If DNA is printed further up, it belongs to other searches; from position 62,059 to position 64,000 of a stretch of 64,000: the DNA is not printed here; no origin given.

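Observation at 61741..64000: AT-rich island with consensus sigma70 promoter driving a small 8-Cys secreted peptide and a giant CarboxypepD_reg-repeat protein (gene absent from the ORF track)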

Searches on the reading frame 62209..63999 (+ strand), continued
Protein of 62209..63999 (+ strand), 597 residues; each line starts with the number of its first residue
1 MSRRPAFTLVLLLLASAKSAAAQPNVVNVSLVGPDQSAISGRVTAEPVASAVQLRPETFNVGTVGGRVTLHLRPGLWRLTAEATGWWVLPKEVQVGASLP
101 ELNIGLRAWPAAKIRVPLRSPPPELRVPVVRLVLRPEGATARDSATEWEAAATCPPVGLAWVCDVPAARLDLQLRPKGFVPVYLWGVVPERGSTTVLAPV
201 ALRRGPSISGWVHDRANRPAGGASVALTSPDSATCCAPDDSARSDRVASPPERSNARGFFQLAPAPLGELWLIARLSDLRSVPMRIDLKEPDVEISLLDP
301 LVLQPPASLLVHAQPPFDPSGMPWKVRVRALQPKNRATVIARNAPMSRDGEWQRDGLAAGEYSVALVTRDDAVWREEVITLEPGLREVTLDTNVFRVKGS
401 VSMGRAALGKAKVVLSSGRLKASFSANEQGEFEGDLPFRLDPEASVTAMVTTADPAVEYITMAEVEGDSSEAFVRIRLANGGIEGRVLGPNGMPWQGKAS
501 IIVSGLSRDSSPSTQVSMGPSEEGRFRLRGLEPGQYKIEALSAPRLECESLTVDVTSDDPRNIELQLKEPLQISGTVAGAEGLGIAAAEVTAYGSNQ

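Call 53: fold_search(model_id=the predicted structure, library=pdb)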
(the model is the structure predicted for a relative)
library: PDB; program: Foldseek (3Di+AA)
matches with E <= 10: 1332; with E <= 0.001: 114
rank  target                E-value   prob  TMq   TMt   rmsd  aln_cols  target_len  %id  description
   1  9flp_A                1.0e-10  0.97  0.06  0.06  95.3       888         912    8  CryoEM structure of the neck (1403-2314) in the grappling hook protein A (GhpA) in the bacterium Aureispira sp. CCB-QB (released 2024-10-16)
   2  5a42                  7.6e-09  0.98  0.08  0.05  36.5       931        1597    9  Cryo-EM single particle 3D reconstruction of the native conformation of E. coli alpha-2-macroglobulin (ECAM) (released 2015-07-29)
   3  6fwv_A                1.1e-08  1.00  0.12  0.16  27.6       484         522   10  The Bacillus anthracis TIE protein (released 2018-08-08)
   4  7w6b                  1.8e-08  1.00  0.13  0.12  32.3       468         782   10  Crystal Structure of PitA from pilus islet-2 of Streptococcus oralis (released 2022-06-01)
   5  7vcr_B                3.5e-08  1.00  0.12  0.18  33.0       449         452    9  Crystal Structure of PitA fragment from pilus islet-2 of Streptococcus oralis (released 2022-06-01)
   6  6fwv_B                4.0e-08  1.00  0.12  0.16  27.7       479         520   11  The Bacillus anthracis TIE protein (released 2018-08-08)
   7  9ba4_A                4.2e-08  0.80  0.07  0.06  48.1      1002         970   10  Full-length cross-linked Contactin 2 (CNTN2) (released 2024-07-17)
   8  9ijj_h                4.4e-08  0.75  0.07  0.05  54.4      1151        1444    8  In situ structure of the central apparatus in mouse sperm axoneme. (released 2025-06-04)
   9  7vcn_B                5.9e-08  1.00  0.12  0.18  32.8       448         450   10  Crystal Structure of PitA fragment from pilus islet-2 of Streptococcus oralis with Tb-Xo4 (released 2022-07-13)
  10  8v29_C                6.1e-08  0.85  0.07  0.07  52.0       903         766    8  Cryo-EM structure of human type I OSM receptor complex: model for full extracellular assembly (released 2024-11-20)
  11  8k53_A                1.2e-07  0.80  0.07  0.07  44.8       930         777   10  Structure of the Dimeric Human CNTN2 Ig 1-6-FNIII 1-2 Domain in an Asymmetric State (released 2023-12-06)
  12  4oq1                  1.3e-07  1.00  0.18  0.35  15.6       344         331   11  Structure of the Streptococcal ancillary pilin (released 2014-04-23)
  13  7vcr_A                1.4e-07  1.00  0.12  0.18  33.4       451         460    9  Crystal Structure of PitA fragment from pilus islet-2 of Streptococcus oralis (released 2022-06-01)
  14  3rpk_A                1.4e-07  1.00  0.10  0.12  30.6       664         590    9  Structure of the Full-Length Major Pilin RrgB from Streptococcus pneumoniae (released 2011-06-15)
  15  1d2p                  1.9e-07  1.00  0.13  0.21  17.8       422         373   14  CRYSTAL STRUCTURE OF TWO B REPEAT UNITS (B1B2) OF THE COLLAGEN BINDING PROTEIN (CNA) OF STAPHYLOCOCCUS AUREUS (released 2000-09-27)
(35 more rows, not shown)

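Call 57: find_related_loci(query=A4, collection=genome_contigs, flank=6000)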
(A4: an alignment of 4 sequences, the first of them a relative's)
Query A4 (751 aa) in genome_contigs; peptide patterns used: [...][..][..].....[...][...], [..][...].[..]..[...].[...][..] (x = any residue, [..] = any of these).
47 stretches matched a pattern; 6 encode a relative of the query (tblastn E <= 1e-3); 6 distinct loci.
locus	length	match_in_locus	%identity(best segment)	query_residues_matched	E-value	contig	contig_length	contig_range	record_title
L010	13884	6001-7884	26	69-711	7e-43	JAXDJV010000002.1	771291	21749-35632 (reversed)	MAG: Acidobacteriota bacterium isolate BP_58 scaffold_596563, whole genome shotgun sequence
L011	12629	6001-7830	29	68-711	2e-37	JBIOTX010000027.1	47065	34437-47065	MAG: Thermoanaerobaculia bacterium isolate MAG149 k127_1196220, whole genome shotgun sequence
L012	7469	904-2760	25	101-711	2e-36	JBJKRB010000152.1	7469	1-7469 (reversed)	MAG: Thermoanaerobaculia bacterium isolate Bin_49 S1Ck127_1731079_flag_0_multi_19.9741_len_7469, whole genome shotgun se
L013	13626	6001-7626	25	77-623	7e-30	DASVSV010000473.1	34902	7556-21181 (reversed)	MAG TPA_asm: Thermoanaerobaculia bacterium isolate SMAG_U3271 k141_101164, whole genome shotgun sequence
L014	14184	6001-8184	27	3-713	1e-29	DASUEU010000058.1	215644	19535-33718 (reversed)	MAG TPA_asm: Thermoanaerobaculia bacterium isolate SMAG_U1361 k141_288577, whole genome shotgun sequence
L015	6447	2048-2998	27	305-611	1e-15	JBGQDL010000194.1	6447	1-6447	MAG: Thermoanaerobaculia bacterium isolate OBJ2_061818_110_17 k141_147143_length_6447_cov_18.0000, whole genome shotgun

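Call 66: search_protein_families(library=pfam, proteins=[L011:7970-8398:+, L013:7848-8429:+, L014:7988-11251:+, L009:3380-4783:+, L010:3888-5291:-, L013:2391-5117:-, L012:3786-4688:+, L014:3946-5421:+, L010:7976-9625:-, L011:4997-5446:+], max_evalue=0.001)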
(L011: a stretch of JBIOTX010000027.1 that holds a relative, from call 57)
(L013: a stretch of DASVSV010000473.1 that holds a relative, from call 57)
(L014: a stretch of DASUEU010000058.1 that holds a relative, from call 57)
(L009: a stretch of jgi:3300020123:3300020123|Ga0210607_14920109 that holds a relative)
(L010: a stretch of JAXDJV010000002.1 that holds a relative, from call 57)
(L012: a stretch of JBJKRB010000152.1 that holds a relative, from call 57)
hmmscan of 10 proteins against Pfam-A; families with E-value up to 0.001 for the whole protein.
L011:7970-8398:+ (143 aa): 3 families
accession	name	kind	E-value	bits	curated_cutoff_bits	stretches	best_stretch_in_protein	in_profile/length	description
PF17820.7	PDZ_6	-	1.9e-10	40.8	27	1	52-107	2-54/54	PDZ domain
PF13180.12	PDZ_2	-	2.2e-08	34.7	27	1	52-114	16-76/80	PDZ domain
PF00595.29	PDZ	-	1.4e-05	25.8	23.2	1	28-94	8-71/81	PDZ domain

L013:7848-8429:+ (194 aa): 2 families
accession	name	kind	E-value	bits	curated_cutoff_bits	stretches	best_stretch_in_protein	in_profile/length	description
PF17820.7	PDZ_6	-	6.4e-06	26.3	27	1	108-156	7-52/54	PDZ domain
PF13180.12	PDZ_2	-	5e-05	23.9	27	1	80-156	1-67/80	PDZ domain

L014:7988-11251:+ (1088 aa): 22 families
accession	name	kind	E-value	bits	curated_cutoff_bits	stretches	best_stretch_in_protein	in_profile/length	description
PF17760.6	UvrA_inter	-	8.2e-38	129.1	23.3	1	262-368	1-106/109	UvrA interaction domain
PF17755.6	UvrA_DNA-bind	-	9.6e-35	119.7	23.2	1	420-529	1-110/110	UvrA DNA-binding domain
PF00005.33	ABC_tran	-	1.5e-21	77.9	25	1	934-989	85-137/137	ABC transporter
PF13191.12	AAA_16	-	2e-10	41.9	32.6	0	152-200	18-73/167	AAA ATPase domain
PF02463.25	SMC_N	-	6.7e-10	39.2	40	0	155-688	23-209/220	RecF/RecN/SMC N terminal domain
PF13555.12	AAA_29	-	2.2e-08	34.1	27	0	757-783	17-46/61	P-loop containing region of AAA domain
PF20703.3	nSTAND1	-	5.9e-08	33.2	27.1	1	142-214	19-87/379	Novel STAND NTPase 1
PF03193.22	RsgA_GTPase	-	3.2e-07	30.8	30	0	749-801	94-146/174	RsgA GTPase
PF13304.12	AAA_21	-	4.3e-07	30.7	27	0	979-1009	258-282/304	AAA domain, putative AbiEii toxin, Type IV TA system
PF20720.3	nSTAND3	-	2.7e-06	27.6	27.2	0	764-805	19-61/155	Novel STAND NTPase 3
PF13401.12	AAA_22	-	2.1e-05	25.3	27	0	764-789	7-32/130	AAA domain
PF13476.12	AAA_23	-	5.4e-05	24.3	27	0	764-795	21-51/201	AAA domain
PF01443.25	Viral_helicase1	-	5.9e-05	23.4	21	0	765-785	1-21/228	Viral superfamily 1 RNA helicase core domain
PF00684.25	DnaJ_CXXCXGXG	-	6.1e-05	23.6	32.7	0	866-897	16-50/65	DnaJ central domain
PF25199.1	nSTAND_NTPase5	-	0.00025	21.3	34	0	763-804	42-90/145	Novel STAND NTPase 5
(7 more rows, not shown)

L009:3380-4783:+ (468 aa): 6 families
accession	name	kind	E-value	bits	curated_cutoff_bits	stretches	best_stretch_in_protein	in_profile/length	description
PF13646.12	HEAT_2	-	1.8e-41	140.8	27.7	4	361-444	1-87/88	HEAT repeats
PF02985.28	HEAT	-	7.5e-20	69.6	23.5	0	334-355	6-27/31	HEAT repeat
PF03130.22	HEAT_PBS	-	1.8e-19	68.5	20.9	2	344-370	1-27/27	PBS lyase HEAT-like repeat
PF13513.12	HEAT_EZ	-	2.2e-08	34.9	27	1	342-384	1-55/55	HEAT-like repeat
PF21581.3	SCD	-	2.9e-06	27.9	27.5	0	391-415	33-57/75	Stromalin conservative domain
PF11838.14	ERAP1_C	-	2.1e-05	24.5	38.2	1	243-428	48-224/318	ERAP1-like C-terminal domain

L010:3888-5291:- (467 aa): 9 families
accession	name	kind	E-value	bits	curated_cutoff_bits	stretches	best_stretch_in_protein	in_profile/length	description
PF00158.32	Sigma54_activat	-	1.1e-69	233.9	20.2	1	140-306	1-168/168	Sigma-54 interaction domain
PF00072.30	Response_reg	-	8e-30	103.7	30.2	1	3-109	2-108/111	Response regulator receiver domain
PF25601.1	AAA_lid_14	-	4.1e-27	94.3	27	1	311-385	1-75/87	AAA+ ATPase lid domain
PF14532.12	Sigma54_activ_2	-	3e-18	66.8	25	1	141-310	1-138/138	Sigma-54 interaction domain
PF02954.25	HTH_8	-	1.2e-08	35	22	1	413-448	7-42/42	Bacterial regulatory protein, Fis family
PF00004.35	AAA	-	7.5e-07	30.1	21.2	1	164-299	1-125/131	ATPase family associated with various cellular activities (AAA)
PF13191.12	AAA_16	-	2.8e-06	28.4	32.6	1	140-213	2-83/167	AAA ATPase domain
PF07728.20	AAA_5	-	3.9e-05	24.1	22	1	164-281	2-123/139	AAA domain (dynein-related subfamily)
PF20030.5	bpMoxR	-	0.00013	21.5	27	1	162-281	32-146/205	MoxR domain in the MoxR-vWA-beta-propeller ternary systems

L013:2391-5117:- (908 aa): 10 families
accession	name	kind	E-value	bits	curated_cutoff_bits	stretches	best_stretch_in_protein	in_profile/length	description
PF03704.23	BTAD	-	9.8e-23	81.6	22.1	1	780-901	23-144/146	Bacterial transcriptional activator domain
PF13424.12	TPR_12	-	5.1e-11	43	30.1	1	498-564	4-72/77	Tetratricopeptide repeat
PF00931.28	NB-ARC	-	1.4e-08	34.8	23.5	1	29-204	19-204/248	NB-ARC domain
PF07719.23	TPR_2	-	1.4e-07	31.6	27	1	820-850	2-32/34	Tetratricopeptide repeat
PF13401.12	AAA_22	-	3.5e-06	27.8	27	1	29-127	5-108/130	AAA domain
PF13191.12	AAA_16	-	2.7e-05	25.2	32.6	1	12-123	2-152/167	AAA ATPase domain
PF00515.34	TPR_1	-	4.3e-05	23.6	27.8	0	820-850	2-32/34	Tetratricopeptide repeat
PF13432.12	TPR_16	-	7e-05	23.6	32.7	1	813-850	27-62/65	Tetratricopeptide repeat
PF20703.3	nSTAND1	-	9.9e-05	22.6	27.1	1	13-126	17-139/379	Novel STAND NTPase 1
PF17874.7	TPR_MalT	-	0.00039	20.2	45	1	404-602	28-229/336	MalT-like TPR region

L012:3786-4688:+ (301 aa): 0 families

L014:3946-5421:+ (492 aa): 2 families
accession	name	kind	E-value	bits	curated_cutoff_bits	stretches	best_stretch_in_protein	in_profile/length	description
PF00657.28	Lipase_GDSL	-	5.9e-13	49.9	23.6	1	46-390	1-208/208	GDSL-like Lipase/Acylhydrolase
PF13472.12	Lipase_GDSL_2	-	4.1e-11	44.1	32.9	1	313-384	120-177/178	GDSL-like Lipase/Acylhydrolase family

L010:7976-9625:- (549 aa): 4 families
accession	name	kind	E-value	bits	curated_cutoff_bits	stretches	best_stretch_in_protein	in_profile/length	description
PF00271.37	Helicase_C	-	5.5e-18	65.7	23.5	1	325-429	2-110/110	Helicase conserved C-terminal domain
PF00176.29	SNF2-rel_dom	-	3.9e-12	46.3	24.9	1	63-146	101-181/290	SNF2-related domain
PF04851.21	ResIII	-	7.2e-05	23.2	22.5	0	88-128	124-162/164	Type III restriction enzyme, res subunit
PF00270.35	DEAD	-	7.5e-05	23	26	1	68-135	95-166/167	DEAD/DEAH box helicase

L011:4997-5446:+ (150 aa): 1 family
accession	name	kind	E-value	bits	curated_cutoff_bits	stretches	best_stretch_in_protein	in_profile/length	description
PF20660.2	DUF6812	-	7e-08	32.8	27.1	1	100-144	1-53/53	Family of unknown function (DUF6812)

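Call 74: search_solved_structures(query=A1, max_evalue=0.1)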
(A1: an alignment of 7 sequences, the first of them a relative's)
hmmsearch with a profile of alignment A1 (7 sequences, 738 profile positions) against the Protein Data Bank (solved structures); distinct sequences matched with E-value up to 0.1: 14.
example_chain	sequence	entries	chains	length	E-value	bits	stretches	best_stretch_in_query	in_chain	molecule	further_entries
9c7v_B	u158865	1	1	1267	1.3e-18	69.7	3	429-622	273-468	BOS complex subunit NOMO2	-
8qox_B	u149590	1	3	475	1.1e-05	27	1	542-655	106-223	Conserved membrane protein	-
6fwv_A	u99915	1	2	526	9.4e-05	24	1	497-636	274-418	Collagen Adhesion protein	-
9c7u_B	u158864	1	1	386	0.00015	23.2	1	487-587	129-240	BOS complex subunit NOMO2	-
4oq1_A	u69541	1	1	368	0.0013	20.2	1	377-564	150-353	Cell wall surface anchor family protein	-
4wi0_B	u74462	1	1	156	0.0023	19.3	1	253-300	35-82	Cellulosomal scaffoldin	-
9hfj_A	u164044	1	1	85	0.0025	19.3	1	565-647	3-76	SusC homolog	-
4u3s_B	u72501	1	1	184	0.003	19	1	253-300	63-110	Cellulosomal scaffoldin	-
4v4c_B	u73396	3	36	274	0.005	18.2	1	493-548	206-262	Pyrogallol hydroxytransferase small subunit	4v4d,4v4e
2xtl_A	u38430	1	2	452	0.0073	17.7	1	495-550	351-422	CELL WALL SURFACE ANCHOR FAMILY PROTEIN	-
10ps_A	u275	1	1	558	0.0098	17.3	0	495-542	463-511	Serine-aspartate repeat-containing protein D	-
2x9w_A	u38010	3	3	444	0.026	15.9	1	505-541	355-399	CELL WALL SURFACE ANCHOR FAMILY PROTEIN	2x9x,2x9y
3rpk_A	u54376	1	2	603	0.041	15.2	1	505-541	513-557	Backbone pilus subunit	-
2y1v_A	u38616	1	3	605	0.041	15.2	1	505-541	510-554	CELL WALL SURFACE ANCHOR FAMILY PROTEIN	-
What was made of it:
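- Closest known: NOMO. Same: It is the best solved-structure relative by sequence profile (9c7v_B, E 1.3e-18, 3 stretches, call 74).
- The best solved sequence relative is the rod-shaped NOMO2 (E 1.3e-18, call 74).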

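Call 78: find_related_loci(query=A4, collection=metagenome_contigs, flank=4000)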
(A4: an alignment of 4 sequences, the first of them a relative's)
Query A4 (751 aa) in metagenome_contigs; peptide patterns used: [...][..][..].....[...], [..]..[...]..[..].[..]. (x = any residue, [..] = any of these).
267 stretches matched a pattern; 17 encode a relative of the query (tblastn E <= 1e-3); 17 distinct loci.
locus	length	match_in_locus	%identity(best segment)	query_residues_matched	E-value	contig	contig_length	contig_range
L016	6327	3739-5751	28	7-711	4e-46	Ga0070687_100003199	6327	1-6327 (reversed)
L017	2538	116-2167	27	13-715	2e-41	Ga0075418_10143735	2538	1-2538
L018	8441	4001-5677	27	153-740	2e-39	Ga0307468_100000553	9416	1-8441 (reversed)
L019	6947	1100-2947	27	78-712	2e-35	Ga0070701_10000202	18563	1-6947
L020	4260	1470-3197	25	148-711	2e-35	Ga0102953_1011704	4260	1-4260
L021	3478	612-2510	25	75-740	2e-33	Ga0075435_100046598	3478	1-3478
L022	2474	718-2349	29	72-639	3e-32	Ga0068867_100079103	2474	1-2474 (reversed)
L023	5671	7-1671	25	161-740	1e-31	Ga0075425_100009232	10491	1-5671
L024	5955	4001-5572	27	104-635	4e-31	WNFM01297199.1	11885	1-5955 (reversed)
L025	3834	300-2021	25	130-740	6e-30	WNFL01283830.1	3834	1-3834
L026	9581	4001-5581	27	77-607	3e-28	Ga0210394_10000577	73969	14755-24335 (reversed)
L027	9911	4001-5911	25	75-711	2e-27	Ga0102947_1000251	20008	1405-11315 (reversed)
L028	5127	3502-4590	26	27-403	1e-26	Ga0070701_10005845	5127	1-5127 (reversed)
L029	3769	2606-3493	28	65-374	3e-26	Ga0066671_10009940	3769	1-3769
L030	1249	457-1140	28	48-262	3e-15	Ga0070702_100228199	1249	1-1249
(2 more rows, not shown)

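Call 82: search_protein_families(library=pfam, proteins=[L018:5708-6136:+, L021:2528-2938:+, L025:2033-2425:+, L026:5947-6366:+, L017:2250-2537:+, L027:6131-6793:+, L019:3269-3499:+], max_evalue=0.001)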
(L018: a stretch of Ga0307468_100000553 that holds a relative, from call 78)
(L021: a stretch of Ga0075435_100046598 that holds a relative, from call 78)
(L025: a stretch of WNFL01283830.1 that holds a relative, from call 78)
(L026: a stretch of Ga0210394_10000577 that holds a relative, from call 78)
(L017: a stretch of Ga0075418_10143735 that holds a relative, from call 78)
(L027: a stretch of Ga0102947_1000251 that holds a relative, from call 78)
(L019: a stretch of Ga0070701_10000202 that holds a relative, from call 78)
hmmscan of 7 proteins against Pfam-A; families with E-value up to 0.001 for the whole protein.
L018:5708-6136:+ (143 aa): 3 families
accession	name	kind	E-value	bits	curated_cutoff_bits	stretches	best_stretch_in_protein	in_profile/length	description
PF17820.7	PDZ_6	-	3.6e-09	36.7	27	1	50-79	5-31/54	PDZ domain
PF13180.12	PDZ_2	-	2.3e-07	31.4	27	1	31-111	4-78/80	PDZ domain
PF00595.29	PDZ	-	8.4e-06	26.5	23.2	1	26-76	8-58/81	PDZ domain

L021:2528-2938:+ (137 aa): 3 families
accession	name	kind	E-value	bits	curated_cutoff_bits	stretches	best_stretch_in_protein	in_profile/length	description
PF13180.12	PDZ_2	-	1.4e-09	38.6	27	1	44-111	14-79/80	PDZ domain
PF17820.7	PDZ_6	-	5.1e-08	33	27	1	45-82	1-38/54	PDZ domain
PF00595.29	PDZ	-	2.4e-06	28.3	23.2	1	23-90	9-73/81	PDZ domain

L025:2033-2425:+ (131 aa): 3 families
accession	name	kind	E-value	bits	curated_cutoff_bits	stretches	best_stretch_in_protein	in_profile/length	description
PF13180.12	PDZ_2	-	1.3e-12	48.2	27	1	18-101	1-78/80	PDZ domain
PF17820.7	PDZ_6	-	3.3e-09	36.8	27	1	36-90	1-52/54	PDZ domain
PF00595.29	PDZ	-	2.9e-06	28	23.2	1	15-81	7-73/81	PDZ domain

L026:5947-6366:+ (140 aa): 3 families
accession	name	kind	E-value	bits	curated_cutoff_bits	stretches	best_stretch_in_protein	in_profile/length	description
PF13180.12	PDZ_2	-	3.3e-09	37.4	27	1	49-116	14-79/80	PDZ domain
PF17820.7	PDZ_6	-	2.4e-06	27.6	27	1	51-106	2-54/54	PDZ domain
PF00595.29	PDZ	-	9.2e-05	23.2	23.2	1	46-104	24-80/81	PDZ domain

L017:2250-2537:+ (96 aa): 3 families
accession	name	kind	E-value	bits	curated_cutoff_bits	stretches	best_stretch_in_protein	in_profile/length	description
PF17820.7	PDZ_6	-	1e-10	41.6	27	1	56-89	2-33/54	PDZ domain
PF00595.29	PDZ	-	1.3e-07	32.3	23.2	1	32-85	8-58/81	PDZ domain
PF13180.12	PDZ_2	-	6.1e-05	23.7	27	1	59-90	19-50/80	PDZ domain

L027:6131-6793:+ (221 aa): 3 families
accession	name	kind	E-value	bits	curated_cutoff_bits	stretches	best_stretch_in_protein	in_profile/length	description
PF02742.21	Fe_dep_repr_C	-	2.3e-32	111.2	27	1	65-133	1-69/70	Iron dependent repressor, metal binding and dimerisation domain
PF01325.25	Fe_dep_repress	-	1.5e-11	44.8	26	1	3-62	3-60/60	Iron dependent repressor, N-terminal DNA binding domain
PF04023.20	FeoA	-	1e-10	41.9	23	1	148-219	3-72/74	FeoA domain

L019:3269-3499:+ (77 aa): 4 families
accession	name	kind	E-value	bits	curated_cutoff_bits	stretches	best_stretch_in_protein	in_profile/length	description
PF01381.28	HTH_3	-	2.1e-11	44.1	23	1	19-69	1-52/55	Helix-turn-helix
PF13560.12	HTH_31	-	8.4e-09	36.1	27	1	14-67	1-56/64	Helix-turn-helix domain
PF12844.13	HTH_19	-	0.00018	21.8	30.2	1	18-66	3-52/64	Helix-turn-helix domain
PF13744.12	HTH_37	-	0.0008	19.6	27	1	7-71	11-77/80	Helix-turn-helix domain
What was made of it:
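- An iron-dependent repressor gene lies next to L027 (call 82).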
